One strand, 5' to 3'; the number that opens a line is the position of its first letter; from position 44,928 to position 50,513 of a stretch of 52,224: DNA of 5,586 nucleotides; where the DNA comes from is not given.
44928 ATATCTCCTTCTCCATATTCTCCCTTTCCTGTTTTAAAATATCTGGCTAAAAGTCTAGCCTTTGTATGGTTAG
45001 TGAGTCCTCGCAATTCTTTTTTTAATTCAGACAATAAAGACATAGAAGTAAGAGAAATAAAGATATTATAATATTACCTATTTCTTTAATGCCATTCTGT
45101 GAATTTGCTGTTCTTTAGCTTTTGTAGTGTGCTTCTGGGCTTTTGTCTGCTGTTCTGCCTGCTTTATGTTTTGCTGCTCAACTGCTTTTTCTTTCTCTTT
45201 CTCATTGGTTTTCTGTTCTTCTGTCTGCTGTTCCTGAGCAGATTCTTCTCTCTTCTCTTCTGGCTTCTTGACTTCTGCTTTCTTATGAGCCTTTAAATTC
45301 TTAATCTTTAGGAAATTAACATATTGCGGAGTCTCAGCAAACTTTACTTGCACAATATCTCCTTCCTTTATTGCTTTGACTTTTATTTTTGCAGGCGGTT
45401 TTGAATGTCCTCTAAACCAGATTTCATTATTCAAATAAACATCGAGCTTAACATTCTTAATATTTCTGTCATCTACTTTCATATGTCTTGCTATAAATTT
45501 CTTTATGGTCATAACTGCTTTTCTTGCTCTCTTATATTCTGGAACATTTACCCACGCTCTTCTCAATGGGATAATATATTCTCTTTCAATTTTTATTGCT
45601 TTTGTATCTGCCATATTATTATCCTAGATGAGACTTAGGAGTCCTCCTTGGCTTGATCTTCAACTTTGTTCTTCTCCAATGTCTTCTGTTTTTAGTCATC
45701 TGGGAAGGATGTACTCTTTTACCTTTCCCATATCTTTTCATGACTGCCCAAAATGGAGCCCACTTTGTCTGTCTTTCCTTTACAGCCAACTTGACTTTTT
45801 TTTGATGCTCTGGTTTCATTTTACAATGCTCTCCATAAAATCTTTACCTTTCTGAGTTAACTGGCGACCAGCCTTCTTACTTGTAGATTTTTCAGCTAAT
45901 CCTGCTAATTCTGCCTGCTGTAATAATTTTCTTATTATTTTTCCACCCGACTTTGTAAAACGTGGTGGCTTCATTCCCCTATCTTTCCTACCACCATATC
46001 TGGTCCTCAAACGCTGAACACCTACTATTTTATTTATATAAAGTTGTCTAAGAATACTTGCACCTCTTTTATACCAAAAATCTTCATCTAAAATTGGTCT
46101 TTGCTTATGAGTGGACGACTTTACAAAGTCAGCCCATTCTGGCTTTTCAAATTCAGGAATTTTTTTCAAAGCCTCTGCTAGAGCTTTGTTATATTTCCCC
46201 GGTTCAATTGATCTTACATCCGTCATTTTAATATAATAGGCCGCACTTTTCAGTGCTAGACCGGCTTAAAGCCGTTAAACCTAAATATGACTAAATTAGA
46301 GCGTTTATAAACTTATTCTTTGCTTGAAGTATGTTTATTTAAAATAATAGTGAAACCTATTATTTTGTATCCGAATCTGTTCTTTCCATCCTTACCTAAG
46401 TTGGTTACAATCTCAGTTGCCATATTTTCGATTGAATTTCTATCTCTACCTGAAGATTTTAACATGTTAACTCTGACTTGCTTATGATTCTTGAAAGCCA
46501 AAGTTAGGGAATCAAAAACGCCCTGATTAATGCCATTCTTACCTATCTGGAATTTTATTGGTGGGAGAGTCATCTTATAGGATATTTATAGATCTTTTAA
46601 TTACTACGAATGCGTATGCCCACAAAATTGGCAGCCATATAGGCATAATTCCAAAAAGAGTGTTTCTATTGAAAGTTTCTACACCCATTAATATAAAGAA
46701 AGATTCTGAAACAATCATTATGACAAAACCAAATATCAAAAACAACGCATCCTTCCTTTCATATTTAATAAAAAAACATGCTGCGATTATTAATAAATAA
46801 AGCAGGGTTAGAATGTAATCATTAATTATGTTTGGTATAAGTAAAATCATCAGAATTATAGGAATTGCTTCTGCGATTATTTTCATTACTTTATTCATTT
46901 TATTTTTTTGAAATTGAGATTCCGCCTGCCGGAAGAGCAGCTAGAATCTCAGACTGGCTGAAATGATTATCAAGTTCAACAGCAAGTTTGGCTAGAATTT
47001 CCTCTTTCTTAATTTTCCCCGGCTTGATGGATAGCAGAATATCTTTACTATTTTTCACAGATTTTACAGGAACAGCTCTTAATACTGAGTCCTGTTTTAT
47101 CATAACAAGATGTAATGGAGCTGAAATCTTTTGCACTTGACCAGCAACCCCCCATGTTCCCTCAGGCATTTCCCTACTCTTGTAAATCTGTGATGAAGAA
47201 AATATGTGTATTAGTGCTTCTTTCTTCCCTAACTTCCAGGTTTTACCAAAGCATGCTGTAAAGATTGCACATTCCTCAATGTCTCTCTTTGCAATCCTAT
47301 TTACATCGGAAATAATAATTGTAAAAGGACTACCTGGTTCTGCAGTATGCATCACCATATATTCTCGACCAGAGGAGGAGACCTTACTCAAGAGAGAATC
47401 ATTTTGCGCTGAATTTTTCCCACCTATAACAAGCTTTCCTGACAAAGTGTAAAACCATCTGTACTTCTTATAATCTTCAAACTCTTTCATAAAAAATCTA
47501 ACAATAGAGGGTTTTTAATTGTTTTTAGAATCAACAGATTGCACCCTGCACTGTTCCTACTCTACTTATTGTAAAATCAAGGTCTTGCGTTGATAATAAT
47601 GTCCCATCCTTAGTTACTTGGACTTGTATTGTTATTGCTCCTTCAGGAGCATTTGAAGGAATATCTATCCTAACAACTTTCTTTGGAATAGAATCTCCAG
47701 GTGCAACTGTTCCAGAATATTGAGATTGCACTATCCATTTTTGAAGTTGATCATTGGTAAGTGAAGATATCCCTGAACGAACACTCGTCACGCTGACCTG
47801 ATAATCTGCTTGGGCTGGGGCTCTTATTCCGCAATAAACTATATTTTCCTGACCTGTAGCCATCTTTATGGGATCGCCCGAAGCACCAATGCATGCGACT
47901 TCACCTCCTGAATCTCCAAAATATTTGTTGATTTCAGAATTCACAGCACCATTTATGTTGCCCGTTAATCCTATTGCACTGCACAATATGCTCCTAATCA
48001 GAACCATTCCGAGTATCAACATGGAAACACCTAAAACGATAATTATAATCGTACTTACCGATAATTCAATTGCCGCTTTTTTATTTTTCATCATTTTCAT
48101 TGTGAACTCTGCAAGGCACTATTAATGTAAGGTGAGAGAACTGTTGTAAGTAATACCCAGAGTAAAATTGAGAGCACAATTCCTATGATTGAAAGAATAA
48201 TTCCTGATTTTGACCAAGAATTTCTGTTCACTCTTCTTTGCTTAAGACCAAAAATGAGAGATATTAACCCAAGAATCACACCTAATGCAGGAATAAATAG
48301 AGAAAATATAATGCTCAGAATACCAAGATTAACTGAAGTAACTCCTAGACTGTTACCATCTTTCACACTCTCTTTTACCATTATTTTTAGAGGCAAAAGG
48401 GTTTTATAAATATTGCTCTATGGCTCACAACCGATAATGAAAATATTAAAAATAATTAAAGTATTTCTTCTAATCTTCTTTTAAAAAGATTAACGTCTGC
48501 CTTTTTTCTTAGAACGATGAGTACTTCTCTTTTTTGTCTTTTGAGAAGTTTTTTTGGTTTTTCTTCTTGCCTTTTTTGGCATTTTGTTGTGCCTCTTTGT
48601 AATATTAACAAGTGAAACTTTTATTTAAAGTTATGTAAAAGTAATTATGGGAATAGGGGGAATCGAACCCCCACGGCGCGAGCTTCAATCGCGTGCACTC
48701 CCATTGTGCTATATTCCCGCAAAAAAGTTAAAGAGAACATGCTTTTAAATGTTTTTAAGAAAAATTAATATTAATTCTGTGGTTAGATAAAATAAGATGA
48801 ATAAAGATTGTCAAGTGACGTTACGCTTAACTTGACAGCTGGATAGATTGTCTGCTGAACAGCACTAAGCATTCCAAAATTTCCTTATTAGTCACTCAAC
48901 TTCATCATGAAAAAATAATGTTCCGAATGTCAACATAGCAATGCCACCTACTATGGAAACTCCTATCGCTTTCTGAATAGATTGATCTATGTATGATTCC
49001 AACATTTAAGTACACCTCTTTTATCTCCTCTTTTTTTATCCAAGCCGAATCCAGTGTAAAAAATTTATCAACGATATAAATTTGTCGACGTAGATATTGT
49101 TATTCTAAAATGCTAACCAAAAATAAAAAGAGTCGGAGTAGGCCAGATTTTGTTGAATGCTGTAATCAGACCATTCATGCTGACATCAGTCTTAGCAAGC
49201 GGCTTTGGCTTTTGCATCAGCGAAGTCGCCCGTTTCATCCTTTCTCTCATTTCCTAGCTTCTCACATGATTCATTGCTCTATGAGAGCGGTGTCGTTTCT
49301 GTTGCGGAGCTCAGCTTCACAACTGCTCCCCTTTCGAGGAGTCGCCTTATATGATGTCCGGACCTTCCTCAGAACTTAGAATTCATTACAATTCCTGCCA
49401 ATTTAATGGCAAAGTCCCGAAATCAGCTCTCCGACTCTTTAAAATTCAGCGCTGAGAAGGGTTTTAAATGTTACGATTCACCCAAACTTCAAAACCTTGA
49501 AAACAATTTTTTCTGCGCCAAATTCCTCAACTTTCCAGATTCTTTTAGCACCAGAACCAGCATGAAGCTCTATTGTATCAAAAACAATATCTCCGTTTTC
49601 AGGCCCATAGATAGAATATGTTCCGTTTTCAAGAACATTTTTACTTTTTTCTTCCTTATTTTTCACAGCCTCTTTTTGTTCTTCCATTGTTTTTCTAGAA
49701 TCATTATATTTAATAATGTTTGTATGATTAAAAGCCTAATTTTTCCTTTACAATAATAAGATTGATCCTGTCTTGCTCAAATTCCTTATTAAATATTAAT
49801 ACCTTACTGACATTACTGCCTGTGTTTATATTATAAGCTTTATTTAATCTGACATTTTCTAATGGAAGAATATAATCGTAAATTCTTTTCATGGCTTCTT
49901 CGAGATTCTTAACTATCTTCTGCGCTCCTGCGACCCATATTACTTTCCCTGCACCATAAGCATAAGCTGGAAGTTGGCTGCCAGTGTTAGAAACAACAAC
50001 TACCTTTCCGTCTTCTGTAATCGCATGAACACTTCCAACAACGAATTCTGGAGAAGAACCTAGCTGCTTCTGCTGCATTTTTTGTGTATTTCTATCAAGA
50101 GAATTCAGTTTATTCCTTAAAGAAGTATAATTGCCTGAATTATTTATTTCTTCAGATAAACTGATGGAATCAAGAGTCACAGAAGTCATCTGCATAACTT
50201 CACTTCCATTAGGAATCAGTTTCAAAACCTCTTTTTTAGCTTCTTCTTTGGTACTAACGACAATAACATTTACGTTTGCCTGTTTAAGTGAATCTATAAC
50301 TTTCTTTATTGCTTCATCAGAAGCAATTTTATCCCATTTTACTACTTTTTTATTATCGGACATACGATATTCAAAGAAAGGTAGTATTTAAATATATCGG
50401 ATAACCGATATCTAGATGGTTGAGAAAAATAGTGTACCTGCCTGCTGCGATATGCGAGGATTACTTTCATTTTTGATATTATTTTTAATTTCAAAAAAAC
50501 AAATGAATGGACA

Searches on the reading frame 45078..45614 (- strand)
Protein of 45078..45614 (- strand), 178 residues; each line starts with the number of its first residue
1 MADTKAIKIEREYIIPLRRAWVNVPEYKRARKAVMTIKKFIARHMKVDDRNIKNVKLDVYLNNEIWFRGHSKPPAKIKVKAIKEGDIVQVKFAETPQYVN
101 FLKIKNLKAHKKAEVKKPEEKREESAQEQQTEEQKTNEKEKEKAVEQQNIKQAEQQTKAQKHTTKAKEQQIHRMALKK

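Call 78: search_protein_families(library=pfam, max_evalue=0.001, proteins=[window:45078-45614:-])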
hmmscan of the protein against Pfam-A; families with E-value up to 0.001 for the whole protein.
window:45078-45614:- (178 aa): 1 family
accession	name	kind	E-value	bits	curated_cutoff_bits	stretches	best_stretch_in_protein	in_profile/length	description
PF01198.24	Ribosomal_L31e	-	6.8e-11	42.7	25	1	10-80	4-69/82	Ribosomal protein L31e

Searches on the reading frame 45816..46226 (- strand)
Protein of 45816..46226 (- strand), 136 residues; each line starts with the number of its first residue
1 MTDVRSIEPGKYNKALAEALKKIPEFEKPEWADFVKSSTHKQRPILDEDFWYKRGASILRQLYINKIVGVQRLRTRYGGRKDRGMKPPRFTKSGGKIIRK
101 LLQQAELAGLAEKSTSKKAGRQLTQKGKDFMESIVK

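Call 78: search_protein_families(library=pfam, max_evalue=0.001, proteins=[window:45816-46226:-])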
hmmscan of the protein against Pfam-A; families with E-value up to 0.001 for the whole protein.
window:45816-46226:- (136 aa): 1 family
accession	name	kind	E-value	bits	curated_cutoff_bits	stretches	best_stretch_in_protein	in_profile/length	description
PF01090.25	Ribosomal_S19e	-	3e-41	140.8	29.4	1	4-135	2-131/137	Ribosomal protein S19e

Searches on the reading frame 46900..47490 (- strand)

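Call 78: search_protein_families(library=pfam, max_evalue=0.001, proteins=[window:46900-47490:-])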
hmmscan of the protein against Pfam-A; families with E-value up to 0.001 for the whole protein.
window:46900-47490:- (196 aa): 1 family
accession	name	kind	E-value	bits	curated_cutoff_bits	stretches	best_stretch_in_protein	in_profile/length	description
PF05670.18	NFACT-R_1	-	4.4e-14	53.4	29.8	1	9-115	1-110/112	NFACT protein RNA binding domain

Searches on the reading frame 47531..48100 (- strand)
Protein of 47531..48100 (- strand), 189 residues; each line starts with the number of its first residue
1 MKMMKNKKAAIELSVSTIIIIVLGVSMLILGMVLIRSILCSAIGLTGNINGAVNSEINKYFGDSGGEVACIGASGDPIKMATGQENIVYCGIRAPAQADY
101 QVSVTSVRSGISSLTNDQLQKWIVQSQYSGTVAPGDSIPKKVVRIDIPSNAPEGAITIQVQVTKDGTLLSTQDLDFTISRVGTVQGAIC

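Call 78: search_protein_families(library=pfam, max_evalue=0.001, proteins=[window:47531-48100:-])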
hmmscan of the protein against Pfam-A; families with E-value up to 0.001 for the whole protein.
window:47531-48100:- (189 aa): 1 family
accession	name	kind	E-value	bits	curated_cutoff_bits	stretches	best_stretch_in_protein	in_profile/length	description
PF09608.15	Alph_Pro_TM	-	6e-05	23.4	24.5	1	144-184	152-192/227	Putative transmembrane protein (Alph_Pro_TM)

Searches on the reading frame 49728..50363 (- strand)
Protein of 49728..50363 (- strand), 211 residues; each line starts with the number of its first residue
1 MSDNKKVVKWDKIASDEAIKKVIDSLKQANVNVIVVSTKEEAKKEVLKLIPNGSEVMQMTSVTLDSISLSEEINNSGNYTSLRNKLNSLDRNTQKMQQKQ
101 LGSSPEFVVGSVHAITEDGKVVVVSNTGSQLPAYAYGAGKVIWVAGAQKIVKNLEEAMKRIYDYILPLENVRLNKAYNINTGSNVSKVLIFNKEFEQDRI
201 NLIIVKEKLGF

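Call 78: search_protein_families(library=pfam, max_evalue=0.001, proteins=[window:49728-50363:-])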
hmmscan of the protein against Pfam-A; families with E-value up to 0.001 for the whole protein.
window:49728-50363:- (211 aa): 1 family
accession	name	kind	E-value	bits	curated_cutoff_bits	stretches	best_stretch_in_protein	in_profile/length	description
PF02589.21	LUD_dom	-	4.7e-26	92.1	22.6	1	19-188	1-167/189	LUD domain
